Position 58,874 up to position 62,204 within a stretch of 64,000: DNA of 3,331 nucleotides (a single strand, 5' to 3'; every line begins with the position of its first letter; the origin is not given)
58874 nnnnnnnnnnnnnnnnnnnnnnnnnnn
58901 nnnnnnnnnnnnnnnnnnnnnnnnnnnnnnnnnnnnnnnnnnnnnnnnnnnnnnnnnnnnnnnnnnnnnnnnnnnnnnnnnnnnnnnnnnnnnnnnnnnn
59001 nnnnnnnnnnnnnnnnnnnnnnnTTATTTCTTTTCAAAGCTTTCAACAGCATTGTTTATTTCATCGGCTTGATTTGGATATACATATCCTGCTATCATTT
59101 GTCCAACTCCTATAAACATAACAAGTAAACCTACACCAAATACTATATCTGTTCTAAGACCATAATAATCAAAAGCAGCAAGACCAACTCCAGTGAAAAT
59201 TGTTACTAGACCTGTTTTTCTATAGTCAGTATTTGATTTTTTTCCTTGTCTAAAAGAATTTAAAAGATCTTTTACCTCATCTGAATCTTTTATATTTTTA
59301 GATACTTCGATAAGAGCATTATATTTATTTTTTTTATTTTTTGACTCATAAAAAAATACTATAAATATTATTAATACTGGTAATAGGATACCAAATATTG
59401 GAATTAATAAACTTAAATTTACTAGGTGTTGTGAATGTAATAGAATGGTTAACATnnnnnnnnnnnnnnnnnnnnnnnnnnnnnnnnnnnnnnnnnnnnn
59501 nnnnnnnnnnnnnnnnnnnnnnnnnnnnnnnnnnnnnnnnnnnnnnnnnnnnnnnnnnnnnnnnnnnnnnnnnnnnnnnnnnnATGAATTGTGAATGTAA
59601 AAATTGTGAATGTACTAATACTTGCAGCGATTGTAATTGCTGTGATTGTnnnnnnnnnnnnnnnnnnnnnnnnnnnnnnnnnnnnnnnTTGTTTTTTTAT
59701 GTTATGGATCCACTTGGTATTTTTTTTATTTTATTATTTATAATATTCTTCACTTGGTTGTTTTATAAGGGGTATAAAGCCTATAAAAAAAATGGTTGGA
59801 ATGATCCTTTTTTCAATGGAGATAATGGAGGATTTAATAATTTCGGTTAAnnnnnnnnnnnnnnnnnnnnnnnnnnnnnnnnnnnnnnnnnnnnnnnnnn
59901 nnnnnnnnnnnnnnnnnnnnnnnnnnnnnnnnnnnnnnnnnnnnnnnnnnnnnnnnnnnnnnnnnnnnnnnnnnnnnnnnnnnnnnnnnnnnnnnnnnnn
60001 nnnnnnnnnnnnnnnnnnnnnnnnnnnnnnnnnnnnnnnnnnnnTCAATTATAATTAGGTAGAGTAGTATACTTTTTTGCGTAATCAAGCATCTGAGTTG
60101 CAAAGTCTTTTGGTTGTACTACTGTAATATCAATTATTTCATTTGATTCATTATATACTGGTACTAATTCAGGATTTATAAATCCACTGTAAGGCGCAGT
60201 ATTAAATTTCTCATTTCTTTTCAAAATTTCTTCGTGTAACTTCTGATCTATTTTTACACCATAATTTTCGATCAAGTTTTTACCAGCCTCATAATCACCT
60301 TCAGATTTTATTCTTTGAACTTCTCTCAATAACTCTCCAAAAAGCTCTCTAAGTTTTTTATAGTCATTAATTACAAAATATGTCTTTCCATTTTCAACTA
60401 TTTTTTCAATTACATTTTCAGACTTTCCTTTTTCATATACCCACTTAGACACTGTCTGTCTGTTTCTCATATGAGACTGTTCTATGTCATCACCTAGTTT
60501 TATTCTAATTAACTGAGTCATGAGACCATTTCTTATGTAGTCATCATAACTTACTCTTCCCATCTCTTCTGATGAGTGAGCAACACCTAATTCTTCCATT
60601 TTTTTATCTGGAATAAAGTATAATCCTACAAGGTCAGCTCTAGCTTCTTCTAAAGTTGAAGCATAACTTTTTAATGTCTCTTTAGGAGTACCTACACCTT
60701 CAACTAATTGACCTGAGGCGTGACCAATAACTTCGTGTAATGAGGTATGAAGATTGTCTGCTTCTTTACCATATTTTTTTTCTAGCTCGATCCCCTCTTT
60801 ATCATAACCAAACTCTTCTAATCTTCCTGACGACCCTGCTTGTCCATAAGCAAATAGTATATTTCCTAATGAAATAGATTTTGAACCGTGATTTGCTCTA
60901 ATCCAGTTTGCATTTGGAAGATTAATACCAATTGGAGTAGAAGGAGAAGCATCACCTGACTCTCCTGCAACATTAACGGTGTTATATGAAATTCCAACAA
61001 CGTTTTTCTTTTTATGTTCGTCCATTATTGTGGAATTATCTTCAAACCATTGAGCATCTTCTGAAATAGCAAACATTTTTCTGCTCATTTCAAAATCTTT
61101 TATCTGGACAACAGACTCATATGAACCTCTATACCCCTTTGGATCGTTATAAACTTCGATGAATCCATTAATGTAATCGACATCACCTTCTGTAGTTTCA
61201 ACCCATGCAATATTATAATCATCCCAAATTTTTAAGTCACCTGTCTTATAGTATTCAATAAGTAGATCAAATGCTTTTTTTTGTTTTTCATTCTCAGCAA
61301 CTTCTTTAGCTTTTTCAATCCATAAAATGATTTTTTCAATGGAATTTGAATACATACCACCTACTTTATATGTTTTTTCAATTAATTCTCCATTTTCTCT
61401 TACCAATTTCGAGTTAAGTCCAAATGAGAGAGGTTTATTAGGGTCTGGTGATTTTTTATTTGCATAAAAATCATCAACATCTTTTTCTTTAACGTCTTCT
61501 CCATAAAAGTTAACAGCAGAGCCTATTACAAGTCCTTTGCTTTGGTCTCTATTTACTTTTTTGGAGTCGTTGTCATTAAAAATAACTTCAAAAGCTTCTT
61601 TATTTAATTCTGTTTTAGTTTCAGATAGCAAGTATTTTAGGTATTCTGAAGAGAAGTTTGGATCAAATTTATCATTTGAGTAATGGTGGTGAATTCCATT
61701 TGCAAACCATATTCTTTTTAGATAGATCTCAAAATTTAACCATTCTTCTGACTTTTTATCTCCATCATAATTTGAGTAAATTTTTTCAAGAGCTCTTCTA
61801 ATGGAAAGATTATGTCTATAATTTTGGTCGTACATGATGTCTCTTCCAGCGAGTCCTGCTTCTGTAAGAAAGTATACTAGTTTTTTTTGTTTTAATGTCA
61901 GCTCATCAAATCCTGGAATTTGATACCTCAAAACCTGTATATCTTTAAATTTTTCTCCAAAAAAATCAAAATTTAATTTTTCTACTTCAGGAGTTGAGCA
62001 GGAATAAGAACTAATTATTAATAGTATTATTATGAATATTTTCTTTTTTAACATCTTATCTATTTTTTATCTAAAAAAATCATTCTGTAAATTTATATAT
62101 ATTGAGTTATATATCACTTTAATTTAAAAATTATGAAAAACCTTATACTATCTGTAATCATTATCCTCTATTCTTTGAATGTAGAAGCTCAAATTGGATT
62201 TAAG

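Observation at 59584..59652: Unannotated 22-codon ORF encoding a 41% cysteine peptide (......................)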

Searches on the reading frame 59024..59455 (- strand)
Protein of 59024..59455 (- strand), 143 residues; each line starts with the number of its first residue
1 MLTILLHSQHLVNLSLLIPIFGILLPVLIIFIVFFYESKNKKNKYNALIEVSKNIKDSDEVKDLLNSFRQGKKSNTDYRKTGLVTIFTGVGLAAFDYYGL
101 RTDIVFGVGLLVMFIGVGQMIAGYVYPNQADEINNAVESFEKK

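Call 7: search_protein_families(library=ncbifam, proteins=[window:59024-59455:-], max_evalue=1)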
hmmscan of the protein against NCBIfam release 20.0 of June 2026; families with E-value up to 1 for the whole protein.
window:59024-59455:- (143 aa): 6 families
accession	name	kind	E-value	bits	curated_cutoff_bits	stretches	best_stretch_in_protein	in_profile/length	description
TIGR01218.1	Gpos_tandem_5TM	subfamily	0.0021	17.8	35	0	12-53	89-130/208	tandem five-TM protein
NF042931.1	SAG1386_EF1546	equivalog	0.016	15.3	80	1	20-58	35-73/158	SAG1386/EF1546 family surface-associated protein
NF004763.0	PRK06099.1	equivalog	0.023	15.1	126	1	3-49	28-75/127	F0F1 ATP synthase subunit I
TIGR04402.2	mob_CxxC_CxxC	subfamily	0.042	14.1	70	1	10-79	53-121/180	mobilome CxxCx(11)CxxC protein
NF008830.0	PRK11877.1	equivalog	0.046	13.6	50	1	16-36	13-33/38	photosystem I reaction center subunit VIII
NF005831.1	PRK07734.1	equivalog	0.058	13.2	301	1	8-50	11-52/250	flagellar motor protein MotB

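Call 8: search_protein_families(library=pfam, proteins=[window:59024-59455:-], max_evalue=1)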
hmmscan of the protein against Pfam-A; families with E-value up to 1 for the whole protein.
window:59024-59455:- (143 aa): 7 families
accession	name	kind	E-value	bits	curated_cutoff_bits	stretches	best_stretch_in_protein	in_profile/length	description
PF19762.4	DUF6249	-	6.7e-18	65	33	1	17-125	2-102/104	Domain of unknown function (DUF6249)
PF14927.11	Neurensin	-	0.022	14.9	27.7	1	103-135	42-74/132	Neurensin/Transmembrane protein 74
PF04159.19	NB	-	0.034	14.5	27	1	15-59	20-64/100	NB glycoprotein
PF02656.20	DUF202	-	0.073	14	23.4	1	78-125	13-60/68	Domain of unknown function (DUF202)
PF05656.20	DUF805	-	0.088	13.7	25.7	1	13-46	80-110/111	Protein of unknown function (DUF805)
PF15361.11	RIC3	-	0.16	12.8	28.9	1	15-60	77-123/146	Resistance to inhibitors of cholinesterase homologue 3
PF10177.14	DUF2371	-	0.58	10.9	22.9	0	104-133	42-70/143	Uncharacterised conserved protein (DUF2371)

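Call 9: find_encoding_contigs(protein=window:59024-59455:-, flank=3000, max_places=10)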
Protein window:59024-59455:- (143 aa): no gene with exactly this product is on record in the collection.

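Call 10: find_related_loci(query=window:59024-59455:-, collection=genome_contigs, flank=4000)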
Query window:59024-59455:- (143 aa) in genome_contigs; peptide patterns used: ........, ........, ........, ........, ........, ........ (x = any residue, [..] = any of these).
258 stretches matched a pattern; 2 encode a relative of the query (tblastn E <= 1e-3); 2 distinct loci.
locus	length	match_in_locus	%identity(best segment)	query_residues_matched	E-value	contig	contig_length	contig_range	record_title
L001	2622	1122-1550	98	1-143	3e-94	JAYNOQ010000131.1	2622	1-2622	MAG: Flammeovirgaceae bacterium isolate 139540_COM_metabat_bins_2.tsv.054_sub NODE_54692_length_2622_cov_14.427347, whol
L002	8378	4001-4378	70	18-143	2e-61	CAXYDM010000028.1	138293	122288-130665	MAG: uncultured Flavobacteriaceae bacterium isolate FRAM_RAS_F4_07_2017_4-MAG_38 genome assembly, contig: FRAM_RAS_F4_07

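Call 38: find_homologous_proteins(query=window:59024-59455:-, max_evalue=1e-10)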
Query window:59024-59455:- (143 aa): 1019 proteins with E <= 1e-10 among 1067 candidates; the best 120 are listed.
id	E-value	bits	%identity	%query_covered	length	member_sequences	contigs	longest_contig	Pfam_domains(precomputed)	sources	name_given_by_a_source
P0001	5.1e-84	297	97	100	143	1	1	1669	PF19762.5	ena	-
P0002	5.5e-84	297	97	100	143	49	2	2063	PF19762.5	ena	-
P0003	9.0e-84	296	97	100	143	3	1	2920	PF19762.5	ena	-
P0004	1.2e-83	295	97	100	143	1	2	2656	PF19762.5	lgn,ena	-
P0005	1.3e-83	295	97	100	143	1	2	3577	PF19762.5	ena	-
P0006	1.4e-83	295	98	100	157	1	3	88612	PF19762.5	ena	-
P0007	1.5e-83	295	98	100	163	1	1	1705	PF19762.5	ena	-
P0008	1.7e-83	295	97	100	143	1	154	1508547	PF19762.5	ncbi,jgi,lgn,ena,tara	tara:strand:+ start:368 stop:799 length:432 start_codon:yes stop_codon:yes gene_type:complete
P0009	1.8e-83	295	97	100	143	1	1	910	PF19762.5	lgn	-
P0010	1.8e-83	295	96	100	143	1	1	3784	PF19762.5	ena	-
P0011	1.9e-83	295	97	100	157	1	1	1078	PF19762.5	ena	-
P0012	2.0e-83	295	97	100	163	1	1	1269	PF19762.5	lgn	-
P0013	2.4e-83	295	97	100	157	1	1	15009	PF19762.5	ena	-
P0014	2.4e-83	295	96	100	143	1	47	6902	PF19762.5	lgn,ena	-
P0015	2.4e-83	295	96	100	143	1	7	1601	PF19762.5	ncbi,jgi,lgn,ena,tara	tara:strand:- start:94 stop:525 length:432 start_codon:yes stop_codon:yes gene_type:complete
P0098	3.8e-76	271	86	100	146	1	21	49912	PF19762.5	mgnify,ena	mgnify:CR=1 FL=1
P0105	6.4e-74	264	87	100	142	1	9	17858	PF19762.5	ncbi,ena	-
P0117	2.2e-71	256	84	100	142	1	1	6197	PF19762.5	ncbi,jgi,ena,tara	tara:strand:+ start:570 stop:998 length:429 start_codon:yes stop_codon:yes gene_type:complete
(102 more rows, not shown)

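Call 40: find_encoding_contigs(protein=P0008, flank=2500, max_places=10)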
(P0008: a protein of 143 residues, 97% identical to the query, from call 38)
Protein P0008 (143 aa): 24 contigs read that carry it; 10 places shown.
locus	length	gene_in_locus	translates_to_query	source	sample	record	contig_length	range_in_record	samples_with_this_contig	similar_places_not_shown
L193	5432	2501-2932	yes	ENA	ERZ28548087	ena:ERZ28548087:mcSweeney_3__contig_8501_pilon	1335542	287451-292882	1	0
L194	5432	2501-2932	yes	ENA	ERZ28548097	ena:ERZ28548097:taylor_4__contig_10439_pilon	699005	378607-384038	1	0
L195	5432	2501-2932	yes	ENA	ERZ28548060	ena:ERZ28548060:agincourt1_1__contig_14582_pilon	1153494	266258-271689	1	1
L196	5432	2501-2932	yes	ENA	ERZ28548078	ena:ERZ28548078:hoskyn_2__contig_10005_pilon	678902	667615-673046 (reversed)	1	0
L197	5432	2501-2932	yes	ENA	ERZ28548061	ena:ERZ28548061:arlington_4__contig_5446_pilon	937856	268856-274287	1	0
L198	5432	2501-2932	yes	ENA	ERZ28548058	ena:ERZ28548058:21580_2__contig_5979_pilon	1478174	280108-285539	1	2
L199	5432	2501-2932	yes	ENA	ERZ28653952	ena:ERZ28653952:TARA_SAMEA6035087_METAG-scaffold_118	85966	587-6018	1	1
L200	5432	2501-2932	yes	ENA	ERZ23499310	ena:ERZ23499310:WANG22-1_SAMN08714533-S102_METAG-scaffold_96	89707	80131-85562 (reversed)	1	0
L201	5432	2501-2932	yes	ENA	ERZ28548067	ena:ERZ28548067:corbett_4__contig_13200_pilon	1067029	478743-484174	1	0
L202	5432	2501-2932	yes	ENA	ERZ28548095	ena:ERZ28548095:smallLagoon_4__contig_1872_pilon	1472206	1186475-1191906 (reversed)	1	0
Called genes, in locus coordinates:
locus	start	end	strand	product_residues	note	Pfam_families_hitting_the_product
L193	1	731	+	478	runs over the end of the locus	PF00884:Sulfatase, PF01663:Phosphodiest (faint), PF16347:SGSH_C, PF14707:Sulfatase_C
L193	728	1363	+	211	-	PF03767:Acid_phosphat_B, PF13344:Hydrolase_6 (weak)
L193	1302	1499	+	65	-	-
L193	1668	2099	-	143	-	-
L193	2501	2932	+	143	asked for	PF19762:DUF6249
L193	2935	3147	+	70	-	PF13560:HTH_31, PF12844:HTH_19, PF13443:HTH_26, PF01381:HTH_3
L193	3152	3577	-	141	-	-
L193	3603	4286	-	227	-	-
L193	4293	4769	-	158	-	-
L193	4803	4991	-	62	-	-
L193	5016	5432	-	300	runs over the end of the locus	PF00850:Hist_deacetyl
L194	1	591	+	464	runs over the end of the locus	PF00884:Sulfatase, PF01663:Phosphodiest (faint), PF16347:SGSH_C, PF14707:Sulfatase_C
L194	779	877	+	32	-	-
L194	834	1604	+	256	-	PF03767:Acid_phosphat_B, PF13344:Hydrolase_6 (weak)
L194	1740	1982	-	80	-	-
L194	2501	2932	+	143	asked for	PF19762:DUF6249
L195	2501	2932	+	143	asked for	PF19762:DUF6249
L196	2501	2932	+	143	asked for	PF19762:DUF6249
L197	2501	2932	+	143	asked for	PF19762:DUF6249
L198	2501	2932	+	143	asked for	PF19762:DUF6249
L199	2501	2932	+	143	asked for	PF19762:DUF6249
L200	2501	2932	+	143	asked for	PF19762:DUF6249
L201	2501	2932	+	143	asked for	PF19762:DUF6249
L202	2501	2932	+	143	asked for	PF19762:DUF6249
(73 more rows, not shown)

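Call 41: find_encoding_contigs(protein=P0098, flank=2500, max_places=10)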
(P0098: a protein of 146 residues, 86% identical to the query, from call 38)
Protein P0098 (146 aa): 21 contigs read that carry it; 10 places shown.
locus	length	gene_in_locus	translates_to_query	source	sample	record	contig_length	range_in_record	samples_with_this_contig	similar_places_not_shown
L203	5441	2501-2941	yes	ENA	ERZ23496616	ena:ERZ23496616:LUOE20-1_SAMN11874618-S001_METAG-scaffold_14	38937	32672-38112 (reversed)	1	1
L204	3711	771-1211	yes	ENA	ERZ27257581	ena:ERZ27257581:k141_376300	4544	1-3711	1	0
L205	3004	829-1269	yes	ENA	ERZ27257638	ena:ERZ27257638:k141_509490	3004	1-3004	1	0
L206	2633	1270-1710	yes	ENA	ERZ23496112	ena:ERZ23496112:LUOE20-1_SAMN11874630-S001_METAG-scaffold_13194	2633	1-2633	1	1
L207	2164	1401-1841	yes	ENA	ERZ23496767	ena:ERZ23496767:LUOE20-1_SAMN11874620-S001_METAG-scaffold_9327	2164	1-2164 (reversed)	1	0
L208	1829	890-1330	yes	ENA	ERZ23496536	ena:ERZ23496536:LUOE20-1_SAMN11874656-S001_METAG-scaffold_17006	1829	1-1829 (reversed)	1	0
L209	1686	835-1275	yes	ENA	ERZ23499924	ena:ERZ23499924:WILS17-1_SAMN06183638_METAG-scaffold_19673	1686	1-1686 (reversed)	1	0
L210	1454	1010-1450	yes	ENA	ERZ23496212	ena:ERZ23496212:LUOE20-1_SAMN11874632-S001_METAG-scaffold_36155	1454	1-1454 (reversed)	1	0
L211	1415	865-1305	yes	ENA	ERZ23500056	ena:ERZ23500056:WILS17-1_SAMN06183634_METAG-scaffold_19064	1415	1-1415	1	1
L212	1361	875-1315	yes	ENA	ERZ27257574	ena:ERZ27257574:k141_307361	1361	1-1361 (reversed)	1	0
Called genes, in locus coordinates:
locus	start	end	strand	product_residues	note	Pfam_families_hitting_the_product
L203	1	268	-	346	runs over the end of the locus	PF01731:Arylesterase (faint), PF08450:SGL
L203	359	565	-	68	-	PF11127:YgaP-like_TM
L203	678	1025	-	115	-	PF13564:DoxX_2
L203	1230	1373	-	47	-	-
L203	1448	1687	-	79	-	-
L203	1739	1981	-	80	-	-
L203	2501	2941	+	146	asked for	PF19762:DUF6249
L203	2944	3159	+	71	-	PF13560:HTH_31, PF01381:HTH_3, PF12844:HTH_19, PF13443:HTH_26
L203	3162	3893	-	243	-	PF19578:DUF6090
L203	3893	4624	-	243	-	PF19578:DUF6090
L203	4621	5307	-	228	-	-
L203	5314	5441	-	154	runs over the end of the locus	-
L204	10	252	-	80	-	-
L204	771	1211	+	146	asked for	PF19762:DUF6249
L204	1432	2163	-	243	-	PF19578:DUF6090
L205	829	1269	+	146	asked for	PF19762:DUF6249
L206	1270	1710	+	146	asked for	PF19762:DUF6249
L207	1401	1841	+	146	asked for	PF19762:DUF6249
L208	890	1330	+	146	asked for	PF19762:DUF6249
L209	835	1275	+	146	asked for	PF19762:DUF6249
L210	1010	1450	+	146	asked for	PF19762:DUF6249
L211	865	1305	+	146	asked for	PF19762:DUF6249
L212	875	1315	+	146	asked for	PF19762:DUF6249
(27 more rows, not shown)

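Call 70: find_encoding_contigs(protein=P0117, flank=1500, max_places=10)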
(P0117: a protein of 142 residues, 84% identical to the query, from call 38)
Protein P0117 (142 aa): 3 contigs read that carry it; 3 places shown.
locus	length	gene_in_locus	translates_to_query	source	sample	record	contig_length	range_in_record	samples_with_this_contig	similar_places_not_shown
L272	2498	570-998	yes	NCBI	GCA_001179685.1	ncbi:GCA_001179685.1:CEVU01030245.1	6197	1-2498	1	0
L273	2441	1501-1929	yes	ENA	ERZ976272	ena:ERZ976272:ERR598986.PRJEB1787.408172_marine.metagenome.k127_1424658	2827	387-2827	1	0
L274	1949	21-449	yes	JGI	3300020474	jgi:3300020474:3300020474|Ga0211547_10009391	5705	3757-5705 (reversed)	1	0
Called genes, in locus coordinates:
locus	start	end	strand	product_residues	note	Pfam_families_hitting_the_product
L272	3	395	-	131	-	?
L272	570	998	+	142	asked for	PF19762:DUF6249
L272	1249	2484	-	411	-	PF02492:cobW, PF07683:CobW_C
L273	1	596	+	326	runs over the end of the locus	PF08450:SGL (faint), PF01436:NHL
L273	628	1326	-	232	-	PF01479:S4, PF00849:PseudoU_synth_2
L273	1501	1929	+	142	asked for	PF19762:DUF6249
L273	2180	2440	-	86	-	?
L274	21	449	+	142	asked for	PF19762:DUF6249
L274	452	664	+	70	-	PF13560:HTH_31, PF12844:HTH_19, PF13443:HTH_26, PF01381:HTH_3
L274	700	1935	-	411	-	PF02492:cobW, PF07683:CobW_C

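Call 71: find_encoding_contigs(protein=P0105, flank=1500, max_places=10)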
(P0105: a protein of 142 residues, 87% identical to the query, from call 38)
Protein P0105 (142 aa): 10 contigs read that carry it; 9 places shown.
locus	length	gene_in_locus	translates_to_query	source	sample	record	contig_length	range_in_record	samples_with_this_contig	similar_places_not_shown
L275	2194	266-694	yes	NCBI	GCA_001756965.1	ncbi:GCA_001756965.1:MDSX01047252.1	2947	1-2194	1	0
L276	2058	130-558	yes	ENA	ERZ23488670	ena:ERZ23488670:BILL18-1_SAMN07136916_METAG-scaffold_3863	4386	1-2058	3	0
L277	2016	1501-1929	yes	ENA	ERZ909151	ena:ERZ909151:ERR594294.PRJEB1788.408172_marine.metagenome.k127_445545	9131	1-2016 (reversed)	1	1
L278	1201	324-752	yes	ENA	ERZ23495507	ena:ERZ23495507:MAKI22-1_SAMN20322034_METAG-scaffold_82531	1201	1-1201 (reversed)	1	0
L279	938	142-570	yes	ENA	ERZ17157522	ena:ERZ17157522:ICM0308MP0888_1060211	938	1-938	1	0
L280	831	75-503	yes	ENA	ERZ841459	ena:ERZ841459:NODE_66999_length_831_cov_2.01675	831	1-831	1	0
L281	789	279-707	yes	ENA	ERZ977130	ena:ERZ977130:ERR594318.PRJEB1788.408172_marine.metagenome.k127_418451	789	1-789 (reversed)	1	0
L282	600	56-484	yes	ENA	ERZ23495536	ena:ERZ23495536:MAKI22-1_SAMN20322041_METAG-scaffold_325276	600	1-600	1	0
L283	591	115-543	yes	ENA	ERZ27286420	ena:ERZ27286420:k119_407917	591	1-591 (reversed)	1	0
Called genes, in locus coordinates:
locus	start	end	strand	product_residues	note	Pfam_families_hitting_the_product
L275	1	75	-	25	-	?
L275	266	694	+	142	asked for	PF19762:DUF6249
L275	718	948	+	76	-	-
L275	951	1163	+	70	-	PF12844:HTH_19, PF13560:HTH_31, PF13443:HTH_26, PF01381:HTH_3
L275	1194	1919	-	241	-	-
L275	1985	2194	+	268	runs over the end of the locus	PF00135:COesterase, PF20434:BD-FAE, PF07859:Abhydrolase_3, PF00326:Peptidase_S9 (weak)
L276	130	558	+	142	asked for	PF19762:DUF6249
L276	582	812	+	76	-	-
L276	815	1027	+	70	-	PF12844:HTH_19, PF13560:HTH_31, PF13443:HTH_26, PF01381:HTH_3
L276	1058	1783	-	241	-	-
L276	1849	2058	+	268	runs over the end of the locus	PF00135:COesterase, PF20434:BD-FAE, PF07859:Abhydrolase_3, PF00326:Peptidase_S9 (weak)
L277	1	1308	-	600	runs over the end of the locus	-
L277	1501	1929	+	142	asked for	PF19762:DUF6249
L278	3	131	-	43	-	?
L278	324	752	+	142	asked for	PF19762:DUF6249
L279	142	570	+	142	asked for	PF19762:DUF6249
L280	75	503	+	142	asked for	PF19762:DUF6249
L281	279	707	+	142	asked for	PF19762:DUF6249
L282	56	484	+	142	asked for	PF19762:DUF6249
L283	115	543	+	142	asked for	PF19762:DUF6249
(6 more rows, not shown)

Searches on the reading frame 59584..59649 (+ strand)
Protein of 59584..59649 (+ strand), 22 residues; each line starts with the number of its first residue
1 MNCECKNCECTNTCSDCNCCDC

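Call 7: search_protein_families(library=ncbifam, proteins=[window:59584-59649:+], max_evalue=1)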
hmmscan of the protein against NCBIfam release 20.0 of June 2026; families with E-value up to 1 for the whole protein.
seq(22 aa): 0 families

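Call 8: search_protein_families(library=pfam, proteins=[window:59584-59649:+], max_evalue=1)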
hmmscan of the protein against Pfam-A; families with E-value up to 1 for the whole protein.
seq(22 aa): 0 families

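Call 31: search_dna_similar(query=window:59584-59649:+, collection=phages, mode=protein, max_evalue=10, max_rows=40)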
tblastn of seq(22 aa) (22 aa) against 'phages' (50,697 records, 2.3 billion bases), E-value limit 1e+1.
No match.

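Call 36: search_solved_structures(query=A1, max_evalue=10, show_alignments=5)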
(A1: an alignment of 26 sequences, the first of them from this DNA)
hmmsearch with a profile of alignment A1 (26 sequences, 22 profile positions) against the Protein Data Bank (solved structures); distinct sequences matched with E-value up to 10: 0.

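Call 57: list_cluster_members(proteins=[window:59584-59649:+, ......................, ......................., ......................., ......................, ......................, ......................, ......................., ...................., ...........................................])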
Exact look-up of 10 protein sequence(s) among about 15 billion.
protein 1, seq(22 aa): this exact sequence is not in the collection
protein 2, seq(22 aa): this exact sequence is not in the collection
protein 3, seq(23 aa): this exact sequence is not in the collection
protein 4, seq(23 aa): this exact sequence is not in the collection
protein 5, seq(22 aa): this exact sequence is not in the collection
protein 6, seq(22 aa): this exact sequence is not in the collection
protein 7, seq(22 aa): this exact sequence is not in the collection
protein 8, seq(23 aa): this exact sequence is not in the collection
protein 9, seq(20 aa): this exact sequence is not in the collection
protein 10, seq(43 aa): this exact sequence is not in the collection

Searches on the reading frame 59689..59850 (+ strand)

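Call 7: search_protein_families(library=ncbifam, proteins=[window:59689-59850:+], max_evalue=1)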
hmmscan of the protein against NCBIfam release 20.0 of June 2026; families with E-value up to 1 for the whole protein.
window:59689-59850:+ (53 aa): 1 family
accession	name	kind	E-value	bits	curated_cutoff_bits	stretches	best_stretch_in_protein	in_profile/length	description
NF009950.0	PRK13414.1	equivalog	0.19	11.3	306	1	3-39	60-96/209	flagellar biosynthesis protein FliZ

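Call 8: search_protein_families(library=pfam, proteins=[window:59689-59850:+], max_evalue=1)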
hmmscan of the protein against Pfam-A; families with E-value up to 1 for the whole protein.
window:59689-59850:+ (53 aa): 0 families

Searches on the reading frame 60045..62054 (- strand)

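Call 7: search_protein_families(library=ncbifam, proteins=[window:60045-62054:-], max_evalue=1)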
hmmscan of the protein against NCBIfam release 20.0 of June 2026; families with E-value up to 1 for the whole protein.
window:60045-62054:- (669 aa): 1 family
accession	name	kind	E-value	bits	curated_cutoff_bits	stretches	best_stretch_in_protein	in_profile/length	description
TIGR02539.1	SepCysS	equivalog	0.011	14.7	365.25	1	23-66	283-326/370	O-phospho-L-seryl-tRNA:Cys-tRNA synthase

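Call 8: search_protein_families(library=pfam, proteins=[window:60045-62054:-], max_evalue=1)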
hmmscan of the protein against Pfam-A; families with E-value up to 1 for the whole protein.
window:60045-62054:- (669 aa): 2 families
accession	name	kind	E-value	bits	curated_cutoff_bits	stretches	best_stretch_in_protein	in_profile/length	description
PF03571.21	Peptidase_M49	-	2.3e-46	158.8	21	2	231-452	97-310/548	Peptidase family M49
PF24862.1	SUS_EPBD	-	0.2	12.6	27.7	1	55-120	20-85/88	Sucrose synthase EPBD domain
